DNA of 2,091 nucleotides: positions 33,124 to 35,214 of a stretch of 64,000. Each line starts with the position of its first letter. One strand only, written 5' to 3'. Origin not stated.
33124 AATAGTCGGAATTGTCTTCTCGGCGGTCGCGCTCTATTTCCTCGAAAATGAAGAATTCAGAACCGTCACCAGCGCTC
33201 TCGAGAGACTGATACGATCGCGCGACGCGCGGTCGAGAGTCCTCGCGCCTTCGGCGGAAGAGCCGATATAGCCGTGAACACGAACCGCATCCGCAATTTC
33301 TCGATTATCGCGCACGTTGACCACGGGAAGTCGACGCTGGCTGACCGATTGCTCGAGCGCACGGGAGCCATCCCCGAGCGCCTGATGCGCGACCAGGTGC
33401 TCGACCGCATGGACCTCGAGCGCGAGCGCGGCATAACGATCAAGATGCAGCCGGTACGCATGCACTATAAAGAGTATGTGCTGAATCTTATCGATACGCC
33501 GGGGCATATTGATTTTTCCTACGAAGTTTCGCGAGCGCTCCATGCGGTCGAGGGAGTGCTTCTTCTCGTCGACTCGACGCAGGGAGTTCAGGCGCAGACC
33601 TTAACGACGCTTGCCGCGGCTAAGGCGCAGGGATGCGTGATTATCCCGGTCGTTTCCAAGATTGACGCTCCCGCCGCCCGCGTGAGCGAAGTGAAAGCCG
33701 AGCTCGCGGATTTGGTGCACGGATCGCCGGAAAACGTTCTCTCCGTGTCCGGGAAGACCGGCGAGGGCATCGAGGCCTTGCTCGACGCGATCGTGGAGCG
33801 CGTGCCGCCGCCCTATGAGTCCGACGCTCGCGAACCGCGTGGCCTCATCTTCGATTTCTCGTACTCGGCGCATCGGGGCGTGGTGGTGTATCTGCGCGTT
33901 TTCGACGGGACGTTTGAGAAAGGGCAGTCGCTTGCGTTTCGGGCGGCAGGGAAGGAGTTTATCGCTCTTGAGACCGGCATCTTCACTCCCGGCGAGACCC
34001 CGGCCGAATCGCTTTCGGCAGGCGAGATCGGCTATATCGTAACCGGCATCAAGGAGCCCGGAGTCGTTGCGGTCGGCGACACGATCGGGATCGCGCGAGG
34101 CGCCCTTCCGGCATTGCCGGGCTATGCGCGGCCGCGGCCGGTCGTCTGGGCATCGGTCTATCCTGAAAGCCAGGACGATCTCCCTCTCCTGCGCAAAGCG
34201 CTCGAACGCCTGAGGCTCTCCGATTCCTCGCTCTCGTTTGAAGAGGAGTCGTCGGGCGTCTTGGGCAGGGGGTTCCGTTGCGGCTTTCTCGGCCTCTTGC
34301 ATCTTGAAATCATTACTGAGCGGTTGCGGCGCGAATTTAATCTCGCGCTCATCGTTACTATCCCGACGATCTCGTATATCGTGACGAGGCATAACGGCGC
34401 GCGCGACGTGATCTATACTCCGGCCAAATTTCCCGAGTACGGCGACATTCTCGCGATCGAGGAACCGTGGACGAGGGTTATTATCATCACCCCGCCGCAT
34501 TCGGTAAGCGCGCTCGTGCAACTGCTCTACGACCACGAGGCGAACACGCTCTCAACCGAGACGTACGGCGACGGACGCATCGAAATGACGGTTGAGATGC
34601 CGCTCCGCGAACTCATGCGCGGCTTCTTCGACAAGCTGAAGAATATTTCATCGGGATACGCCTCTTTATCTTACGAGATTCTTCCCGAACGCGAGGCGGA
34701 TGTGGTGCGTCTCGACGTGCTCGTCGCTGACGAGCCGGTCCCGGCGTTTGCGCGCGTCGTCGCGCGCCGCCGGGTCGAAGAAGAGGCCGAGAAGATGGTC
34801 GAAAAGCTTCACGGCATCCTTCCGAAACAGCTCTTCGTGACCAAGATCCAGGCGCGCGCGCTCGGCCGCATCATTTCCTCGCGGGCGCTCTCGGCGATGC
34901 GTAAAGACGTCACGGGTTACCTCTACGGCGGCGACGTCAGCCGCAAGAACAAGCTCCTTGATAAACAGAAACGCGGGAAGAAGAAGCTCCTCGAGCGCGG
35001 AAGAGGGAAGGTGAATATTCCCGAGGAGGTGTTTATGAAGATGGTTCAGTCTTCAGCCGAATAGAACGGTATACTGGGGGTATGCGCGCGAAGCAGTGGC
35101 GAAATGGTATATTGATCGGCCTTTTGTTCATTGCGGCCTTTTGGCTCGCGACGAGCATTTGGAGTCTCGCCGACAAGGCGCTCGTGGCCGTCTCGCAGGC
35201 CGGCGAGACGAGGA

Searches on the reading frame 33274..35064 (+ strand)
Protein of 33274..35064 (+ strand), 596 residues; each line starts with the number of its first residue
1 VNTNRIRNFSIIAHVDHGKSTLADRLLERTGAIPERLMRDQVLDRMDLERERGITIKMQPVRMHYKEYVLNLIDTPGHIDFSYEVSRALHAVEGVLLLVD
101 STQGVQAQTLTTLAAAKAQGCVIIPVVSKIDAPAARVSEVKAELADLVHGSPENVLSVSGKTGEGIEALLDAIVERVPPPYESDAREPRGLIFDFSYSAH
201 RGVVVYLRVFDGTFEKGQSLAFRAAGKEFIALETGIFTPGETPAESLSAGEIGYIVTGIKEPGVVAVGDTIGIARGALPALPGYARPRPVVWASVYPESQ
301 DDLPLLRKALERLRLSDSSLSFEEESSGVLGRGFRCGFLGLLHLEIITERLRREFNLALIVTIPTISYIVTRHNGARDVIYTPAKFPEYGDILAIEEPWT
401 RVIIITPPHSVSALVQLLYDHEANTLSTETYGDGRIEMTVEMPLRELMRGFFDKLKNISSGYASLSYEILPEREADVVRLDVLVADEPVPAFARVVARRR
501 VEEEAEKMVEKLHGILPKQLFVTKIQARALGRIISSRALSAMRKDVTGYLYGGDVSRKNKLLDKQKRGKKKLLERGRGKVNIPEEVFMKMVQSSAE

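Call 59: search_protein_families(library=pfam, proteins=[window:33274-35064:+], max_evalue=0.001)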
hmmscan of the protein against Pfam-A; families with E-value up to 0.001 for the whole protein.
window:33274-35064:+ (596 aa): 7 families
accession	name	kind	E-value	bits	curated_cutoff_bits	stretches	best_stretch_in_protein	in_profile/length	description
PF00009.33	GTP_EFTU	-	8.2e-55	185.8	26.5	1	5-179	2-188/188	Elongation factor Tu GTP binding domain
PF06421.17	LepA_C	-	5.1e-30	104.2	29.7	1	485-591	2-106/107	GTP-binding protein LepA C-terminus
PF00679.30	EFG_C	-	1.5e-11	44.6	27.9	1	395-468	2-74/89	Elongation factor G C-terminus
PF14492.12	EFG_III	-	1.8e-08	34.7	27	1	287-361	2-73/75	Elongation Factor G, domain III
PF03144.31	GTP_EFTU_D2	-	1.6e-06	28.9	30.3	1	202-271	1-72/73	Elongation factor Tu domain 2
PF01926.29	MMR_HSR1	-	1.2e-05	25.8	21.9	1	15-116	8-100/113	50S ribosome-binding GTPase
PF22042.2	EF-G_D2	-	0.0003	21.3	27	1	189-224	3-38/84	Elongation factor G domain 2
